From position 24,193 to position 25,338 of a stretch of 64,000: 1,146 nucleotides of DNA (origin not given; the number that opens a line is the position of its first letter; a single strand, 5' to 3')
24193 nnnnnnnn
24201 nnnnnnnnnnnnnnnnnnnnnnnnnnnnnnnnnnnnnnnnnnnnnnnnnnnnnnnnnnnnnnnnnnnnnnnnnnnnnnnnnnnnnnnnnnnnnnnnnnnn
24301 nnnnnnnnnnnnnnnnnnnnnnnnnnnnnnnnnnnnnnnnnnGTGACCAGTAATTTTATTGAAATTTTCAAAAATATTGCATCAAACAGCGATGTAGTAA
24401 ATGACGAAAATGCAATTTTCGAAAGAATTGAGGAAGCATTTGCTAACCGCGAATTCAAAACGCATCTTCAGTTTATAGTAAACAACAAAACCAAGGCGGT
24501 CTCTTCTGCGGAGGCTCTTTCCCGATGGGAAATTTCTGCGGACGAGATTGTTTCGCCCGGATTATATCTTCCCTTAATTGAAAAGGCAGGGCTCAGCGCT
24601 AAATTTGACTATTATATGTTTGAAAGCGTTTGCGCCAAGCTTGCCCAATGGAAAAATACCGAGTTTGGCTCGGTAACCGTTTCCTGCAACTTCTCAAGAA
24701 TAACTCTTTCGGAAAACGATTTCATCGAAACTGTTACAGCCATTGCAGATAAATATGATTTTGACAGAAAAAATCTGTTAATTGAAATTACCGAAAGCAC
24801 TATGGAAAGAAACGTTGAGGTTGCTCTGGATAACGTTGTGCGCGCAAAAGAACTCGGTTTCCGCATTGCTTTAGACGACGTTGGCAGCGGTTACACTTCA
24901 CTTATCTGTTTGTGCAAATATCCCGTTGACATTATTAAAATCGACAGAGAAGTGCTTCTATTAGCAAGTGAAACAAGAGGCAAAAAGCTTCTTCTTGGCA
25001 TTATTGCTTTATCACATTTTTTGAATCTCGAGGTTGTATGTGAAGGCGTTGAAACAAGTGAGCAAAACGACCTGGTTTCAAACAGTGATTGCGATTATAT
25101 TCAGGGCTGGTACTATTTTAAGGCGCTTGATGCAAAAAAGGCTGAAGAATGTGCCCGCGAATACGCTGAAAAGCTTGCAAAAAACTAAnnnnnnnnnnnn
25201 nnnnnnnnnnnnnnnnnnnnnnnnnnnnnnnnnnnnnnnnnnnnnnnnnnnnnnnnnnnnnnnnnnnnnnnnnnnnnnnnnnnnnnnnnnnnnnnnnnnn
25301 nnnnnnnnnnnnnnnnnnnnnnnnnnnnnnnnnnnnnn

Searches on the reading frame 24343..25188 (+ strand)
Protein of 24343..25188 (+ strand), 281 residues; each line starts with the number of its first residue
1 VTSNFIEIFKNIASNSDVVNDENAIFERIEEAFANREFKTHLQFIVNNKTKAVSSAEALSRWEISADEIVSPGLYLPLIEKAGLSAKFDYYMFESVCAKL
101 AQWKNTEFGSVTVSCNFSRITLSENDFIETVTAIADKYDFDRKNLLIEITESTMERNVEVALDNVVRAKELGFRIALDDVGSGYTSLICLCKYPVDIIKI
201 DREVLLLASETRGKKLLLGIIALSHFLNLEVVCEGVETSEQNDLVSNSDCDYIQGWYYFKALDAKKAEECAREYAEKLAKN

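Call 4: search_protein_families(library=pfam, proteins=[window:24343-25188:+])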
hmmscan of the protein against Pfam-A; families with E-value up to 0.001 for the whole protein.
window:24343-25188:+ (281 aa): 1 family
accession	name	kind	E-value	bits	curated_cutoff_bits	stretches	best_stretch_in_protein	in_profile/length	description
PF00563.25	EAL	-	2.3e-57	194.5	31.3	1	28-260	3-235/236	EAL domain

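Call 8: find_encoding_contigs(protein=window:24343-25188:+, flank=6000, max_places=6)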
Protein window:24343-25188:+ (281 aa): 10 contigs read that carry it; 4 places shown.
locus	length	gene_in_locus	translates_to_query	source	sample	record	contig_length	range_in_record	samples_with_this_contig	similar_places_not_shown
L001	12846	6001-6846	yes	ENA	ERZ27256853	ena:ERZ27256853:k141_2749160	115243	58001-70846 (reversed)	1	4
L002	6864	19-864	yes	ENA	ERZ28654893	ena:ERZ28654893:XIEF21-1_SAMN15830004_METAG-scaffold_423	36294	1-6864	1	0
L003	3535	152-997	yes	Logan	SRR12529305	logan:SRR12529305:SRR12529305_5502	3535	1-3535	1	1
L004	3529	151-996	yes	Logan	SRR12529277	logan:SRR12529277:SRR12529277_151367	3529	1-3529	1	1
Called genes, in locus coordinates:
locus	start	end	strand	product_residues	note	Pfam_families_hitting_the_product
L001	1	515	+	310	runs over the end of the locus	-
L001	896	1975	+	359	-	PF00266:Aminotran_5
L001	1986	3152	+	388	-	PF00389:2-Hacid_dh, PF02826:2-Hacid_dh_C, PF03446:NAD_binding_2 (weak)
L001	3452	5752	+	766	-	PF00990:GGDEF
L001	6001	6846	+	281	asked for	PF00563:EAL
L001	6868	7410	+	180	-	PF25087:GMPPB_C (faint), PF00132:Hexapep (weak)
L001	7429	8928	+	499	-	-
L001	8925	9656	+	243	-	PF05704:Caps_synth, PF12919:TcdA_TcdB (faint), PF04488:Gly_transf_sug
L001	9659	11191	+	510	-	PF14264:Glucos_trans_II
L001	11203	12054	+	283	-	PF04794:YdjC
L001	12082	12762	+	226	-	PF02397:Bac_transf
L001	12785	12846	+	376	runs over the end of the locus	PF13439:Glyco_transf_4, PF13579:Glyco_trans_4_4, PF09314:DUF1972, PF00534:Glycos_transf_1, PF13692:Glyco_trans_1_4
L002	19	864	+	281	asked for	PF00563:EAL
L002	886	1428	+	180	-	PF25087:GMPPB_C (faint), PF00132:Hexapep (weak)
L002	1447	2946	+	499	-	-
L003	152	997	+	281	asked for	PF00563:EAL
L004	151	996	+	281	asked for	PF00563:EAL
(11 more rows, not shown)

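Call 11: find_homologous_proteins(query=window:24343-25188:+, max_evalue=1e-20)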
Query window:24343-25188:+ (281 aa): 783 proteins with E <= 1e-20 among 4135 candidates; the best 120 are listed.
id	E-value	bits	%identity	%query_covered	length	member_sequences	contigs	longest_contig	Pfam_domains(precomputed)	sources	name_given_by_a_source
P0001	1.0e-175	600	97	100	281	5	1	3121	PF00563.26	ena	-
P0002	2.4e-116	405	64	99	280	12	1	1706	PF00563.26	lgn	-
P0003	3.2e-116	405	63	99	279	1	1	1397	PF00563.26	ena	-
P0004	6.7e-116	404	61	99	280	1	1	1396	PF00563.26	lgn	-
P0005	3.7e-114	398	63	99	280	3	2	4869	PF00563.26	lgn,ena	-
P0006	1.8e-113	396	63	99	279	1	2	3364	PF00563.26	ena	-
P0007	4.4e-113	395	62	99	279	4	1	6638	PF00563.26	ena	-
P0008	4.9e-113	395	62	99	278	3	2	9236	PF00563.26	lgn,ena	-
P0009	2.0e-112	393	64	99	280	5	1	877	PF00563.26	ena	-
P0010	2.6e-112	392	62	99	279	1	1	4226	PF00563.26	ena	-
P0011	6.6e-112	391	63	99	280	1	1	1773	PF00563.26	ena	-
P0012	3.2e-111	389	62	98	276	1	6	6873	PF00563.26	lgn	-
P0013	6.8e-111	388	61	99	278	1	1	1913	PF00563.26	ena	-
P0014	1.8e-110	386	61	99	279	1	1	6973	PF00563.26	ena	-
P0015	1.9e-110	386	60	99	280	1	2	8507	PF00563.26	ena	-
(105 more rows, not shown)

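Call 13: find_related_loci(query=A1, collection=genome_contigs, flank=6000)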
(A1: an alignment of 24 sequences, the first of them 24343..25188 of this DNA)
Query A1 (281 aa) in genome_contigs; peptide patterns used: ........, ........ (x = any residue, [..] = any of these).
599 stretches matched a pattern (row limit reached: there are more); 585 encode a relative of the query (tblastn E <= 1e-3); the best 80 are kept; 80 distinct loci.
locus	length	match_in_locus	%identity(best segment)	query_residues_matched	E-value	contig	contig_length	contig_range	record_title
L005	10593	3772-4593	61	1-274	2e-118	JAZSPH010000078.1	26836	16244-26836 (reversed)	MAG: Acutalibacteraceae bacterium isolate T1900044546_TS20190012.MAGScoT_cleanbin_000034 SGB_146_k141_328021, whole geno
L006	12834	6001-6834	60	1-278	2e-115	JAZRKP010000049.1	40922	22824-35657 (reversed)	MAG: Clostridia bacterium isolate T1900045446_YK20190137.MAGScoT_cleanbin_000004 SGB_7157_k141_2382834, whole genome sho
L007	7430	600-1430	58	1-277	2e-112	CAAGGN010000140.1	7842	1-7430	MAG TPA_asm: Clostridia bacterium, isolate HGM12758, WGS project CAAGGN010000000 data, contig: SRS476212_27_k119_271444,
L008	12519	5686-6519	59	1-278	2e-112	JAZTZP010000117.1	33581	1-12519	MAG: Clostridia bacterium isolate T1900045324_YK20190013.MAGScoT_cleanbin_000001 SGB_6406_k141_146084, whole genome shot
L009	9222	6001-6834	59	1-278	3e-112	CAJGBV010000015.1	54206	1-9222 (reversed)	MAG: Clostridiaceae bacterium isolate MAG15 genome assembly, contig: k141_6128137_length_54206_cov_11.9845, whole genome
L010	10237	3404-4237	58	1-278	1e-111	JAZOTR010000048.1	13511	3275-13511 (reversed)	MAG: Acutalibacteraceae bacterium isolate T1900045537_YK20190231.MAGScoT_cleanbin_000008 SGB_7774_k141_2621772, whole ge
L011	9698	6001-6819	58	3-278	3e-111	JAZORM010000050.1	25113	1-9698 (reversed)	MAG: Acutalibacteraceae bacterium isolate T1900045556_YK20190250.MAGScoT_cleanbin_000023 SGB_7899_k141_534457, whole gen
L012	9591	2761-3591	58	1-277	5e-111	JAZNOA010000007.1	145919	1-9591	MAG: Acutalibacteraceae bacterium isolate T1900044653_TS20190119.MAGScoT_cleanbin_000004 SGB_1452_k141_1607944, whole ge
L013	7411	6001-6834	56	1-278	4e-110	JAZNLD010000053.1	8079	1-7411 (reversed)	MAG: Clostridia bacterium isolate T1900044671_TS20190137.MAGScoT_cleanbin_000057 SGB_1592_k141_2203397, whole genome sho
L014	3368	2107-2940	59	1-278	9e-113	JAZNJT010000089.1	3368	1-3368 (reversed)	MAG: Acutalibacteraceae bacterium isolate T1900044679_TS20190145.MAGScoT_cleanbin_000011 SGB_1663_k141_2583635, whole ge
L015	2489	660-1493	58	1-278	4e-115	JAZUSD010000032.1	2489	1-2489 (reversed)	MAG: Acutalibacteraceae bacterium isolate T1900044847_TS20190313.MAGScoT_cleanbin_000012 SGB_2987_k141_1536798, whole ge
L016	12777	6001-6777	59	20-278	8e-110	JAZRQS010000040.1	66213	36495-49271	MAG: Eubacteriales bacterium isolate T1900045361_YK20190051.MAGScoT_cleanbin_000005 SGB_6814_k141_1476289, whole genome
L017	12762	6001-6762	59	22-275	6e-110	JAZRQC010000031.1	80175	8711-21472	MAG: Ructibacterium sp. isolate T1900045368_YK20190058.MAGScoT_cleanbin_000003 SGB_6847_k141_2085395, whole genome shotg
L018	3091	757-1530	62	21-278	1e-112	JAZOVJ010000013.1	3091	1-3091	MAG: Clostridia bacterium isolate T1900045526_YK20190220.MAGScoT_cleanbin_000001 SGB_7694_k141_798071, whole genome shot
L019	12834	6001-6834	58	1-278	2e-109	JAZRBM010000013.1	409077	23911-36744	MAG: Congzhengia sp. isolate T1900045127_TC20190121.MAGScoT_cleanbin_000001 SGB_4867_k141_69221, whole genome shotgun se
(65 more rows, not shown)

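Call 50: search_protein_families(library=ncbifam, proteins=[window:24343-25188:+], max_evalue=0.01)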
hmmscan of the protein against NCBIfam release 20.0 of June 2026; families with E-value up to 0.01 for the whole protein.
window:24343-25188:+ (281 aa): 15 families
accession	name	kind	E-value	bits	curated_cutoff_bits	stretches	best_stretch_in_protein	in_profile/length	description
NF052458.1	PhdiestGepA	equivalog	1.2e-45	156.1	1200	1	20-263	587-833/840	phosphodiesterase GepA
NF045675.1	PhdiestaseDibA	equivalog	8.8e-45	153.2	980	1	28-266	381-620/623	phosphodiesterase DibA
NF008467.0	PRK11359.1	equivalog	1.2e-42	145.9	857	1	20-266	540-787/800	oxygen-sensing cyclic-di-GMP phosphodiesterase DosP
NF007474.0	PRK10060.1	equivalog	4.8e-40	137.4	782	1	30-277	414-660/663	cyclic di-GMP phosphodiesterase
NF052596.1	RR_EAL_PvrR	equivalog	5.4e-36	124.1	580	1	23-270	141-388/398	response regulator cyclic di-GMP phosphodiesterase PvrR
NF008807.1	PRK11829.1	equivalog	7e-36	123.6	733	1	29-265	420-656/670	biofilm formation regulator HmsP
NF053781.1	cdiGMPphdstlr2612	equivalog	2.4e-34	118.2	1600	1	29-266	1020-1260/1268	Tlr1612 family c-di-GMP phosphodiesterase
NF007839.0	PRK10551.1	equivalog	8.2e-34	117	461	1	29-270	268-509/518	cyclic di-GMP phosphodiesterase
NF052265.1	EAL_dom_RimA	equivalog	1.7e-18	66.8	430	1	38-262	17-234/248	S6 modification regulatory phosphodiesterase RimA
NF045673.1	c-di-GMPRcptLapD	equivalog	2.1e-18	66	1020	1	14-248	402-631/647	cyclic di-GMP receptor LapD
NF007298.0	PRK09776.1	equivalog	1.1e-16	59.9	1135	1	27-255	863-1090/1111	diguanylate cyclase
NF051476.1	CDiGphdiTpdA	equivalog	4.5e-16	58.8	1000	1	29-258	351-567/570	cyclic di-GMP phosphodiesterase TpdA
NF008281.1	PRK11059.1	equivalog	1.4e-13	50.1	663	1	29-255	401-623/633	RNase E specificity factor CsrD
NF008617.0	PRK11596.1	equivalog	2.3e-13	50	190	1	161-264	145-245/255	cyclic-guanylate-specific phosphodiesterase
NF051880.1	FlagAsmCDGMPTipF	equivalog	3.5e-12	45.9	600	1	18-256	142-388/421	flagella assembly cyclic-di-GMP phosphodiesterase TipF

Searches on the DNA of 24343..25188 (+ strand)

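Call 38: search_rna_families(sources=[L011, L028, L031, L032, L034, L042, L043, L044, L045, L048, L052, L056, L059, L072, L080, L084, L073, L049], threshold=gathering)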
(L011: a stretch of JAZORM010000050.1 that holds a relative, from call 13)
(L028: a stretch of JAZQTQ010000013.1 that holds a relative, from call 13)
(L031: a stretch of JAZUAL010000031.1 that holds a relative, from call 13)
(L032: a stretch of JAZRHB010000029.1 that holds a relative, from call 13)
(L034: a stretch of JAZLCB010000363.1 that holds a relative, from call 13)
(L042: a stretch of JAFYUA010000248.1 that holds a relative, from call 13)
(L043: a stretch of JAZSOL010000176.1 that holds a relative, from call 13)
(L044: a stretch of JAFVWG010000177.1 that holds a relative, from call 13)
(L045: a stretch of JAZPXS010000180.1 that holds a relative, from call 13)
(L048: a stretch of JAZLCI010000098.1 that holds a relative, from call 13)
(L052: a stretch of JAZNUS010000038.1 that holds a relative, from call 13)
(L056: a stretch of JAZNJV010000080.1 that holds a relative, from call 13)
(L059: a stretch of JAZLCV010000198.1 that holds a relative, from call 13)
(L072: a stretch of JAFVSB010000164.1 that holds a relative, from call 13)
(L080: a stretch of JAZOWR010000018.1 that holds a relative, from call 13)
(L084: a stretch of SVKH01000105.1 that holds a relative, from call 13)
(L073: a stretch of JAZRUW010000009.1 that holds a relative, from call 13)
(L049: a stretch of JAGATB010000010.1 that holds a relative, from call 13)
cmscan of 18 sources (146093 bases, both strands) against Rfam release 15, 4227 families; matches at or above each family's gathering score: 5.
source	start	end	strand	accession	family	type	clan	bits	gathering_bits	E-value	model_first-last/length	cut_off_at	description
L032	3017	3358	+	RF00023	tmRNA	Gene;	CL00001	145.8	47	7e-57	1-374/374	no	transfer-messenger RNA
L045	5259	5503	+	RF00230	T-box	Cis-reg; leader;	-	128.6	93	7.4e-28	1-219/219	no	T-box leader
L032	10301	10553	+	RF00230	T-box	Cis-reg; leader;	-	115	93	2.3e-24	1-219/219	no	T-box leader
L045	3634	3718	+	RF01051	c-di-GMP-I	Cis-reg; riboswitch;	CL00126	63.4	35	1.1e-09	1-87/87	no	c-di-GMP-I riboswitch aptamer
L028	2780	2860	+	RF00005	tRNA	Gene; tRNA;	CL00001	59.3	29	6.2e-10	1-71/71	no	tRNA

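Call 58: search_rna_families(source=L032, start=5700, end=6010, threshold=evalue, max_evalue=10, show_alignments=2)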
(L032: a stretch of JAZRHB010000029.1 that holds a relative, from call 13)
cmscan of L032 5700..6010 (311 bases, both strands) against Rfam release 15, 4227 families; matches with E-value up to 10: 3.
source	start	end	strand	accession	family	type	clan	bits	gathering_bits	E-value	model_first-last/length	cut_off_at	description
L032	5710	5766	-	RF00751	mir-12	Gene; miRNA;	-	17.1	55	0.79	1-74/74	no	mir-12 microRNA precursor family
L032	5705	5748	+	RF01833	astro_FSE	Cis-reg; frameshift_element;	-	16.9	70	0.054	1-55/55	no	ribosomal frameshift site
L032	5773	5849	+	RF00204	snoR12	Gene; snRNA; snoRNA; CD-box;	-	16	39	2.7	1-83/83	no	Small nucleolar RNA R12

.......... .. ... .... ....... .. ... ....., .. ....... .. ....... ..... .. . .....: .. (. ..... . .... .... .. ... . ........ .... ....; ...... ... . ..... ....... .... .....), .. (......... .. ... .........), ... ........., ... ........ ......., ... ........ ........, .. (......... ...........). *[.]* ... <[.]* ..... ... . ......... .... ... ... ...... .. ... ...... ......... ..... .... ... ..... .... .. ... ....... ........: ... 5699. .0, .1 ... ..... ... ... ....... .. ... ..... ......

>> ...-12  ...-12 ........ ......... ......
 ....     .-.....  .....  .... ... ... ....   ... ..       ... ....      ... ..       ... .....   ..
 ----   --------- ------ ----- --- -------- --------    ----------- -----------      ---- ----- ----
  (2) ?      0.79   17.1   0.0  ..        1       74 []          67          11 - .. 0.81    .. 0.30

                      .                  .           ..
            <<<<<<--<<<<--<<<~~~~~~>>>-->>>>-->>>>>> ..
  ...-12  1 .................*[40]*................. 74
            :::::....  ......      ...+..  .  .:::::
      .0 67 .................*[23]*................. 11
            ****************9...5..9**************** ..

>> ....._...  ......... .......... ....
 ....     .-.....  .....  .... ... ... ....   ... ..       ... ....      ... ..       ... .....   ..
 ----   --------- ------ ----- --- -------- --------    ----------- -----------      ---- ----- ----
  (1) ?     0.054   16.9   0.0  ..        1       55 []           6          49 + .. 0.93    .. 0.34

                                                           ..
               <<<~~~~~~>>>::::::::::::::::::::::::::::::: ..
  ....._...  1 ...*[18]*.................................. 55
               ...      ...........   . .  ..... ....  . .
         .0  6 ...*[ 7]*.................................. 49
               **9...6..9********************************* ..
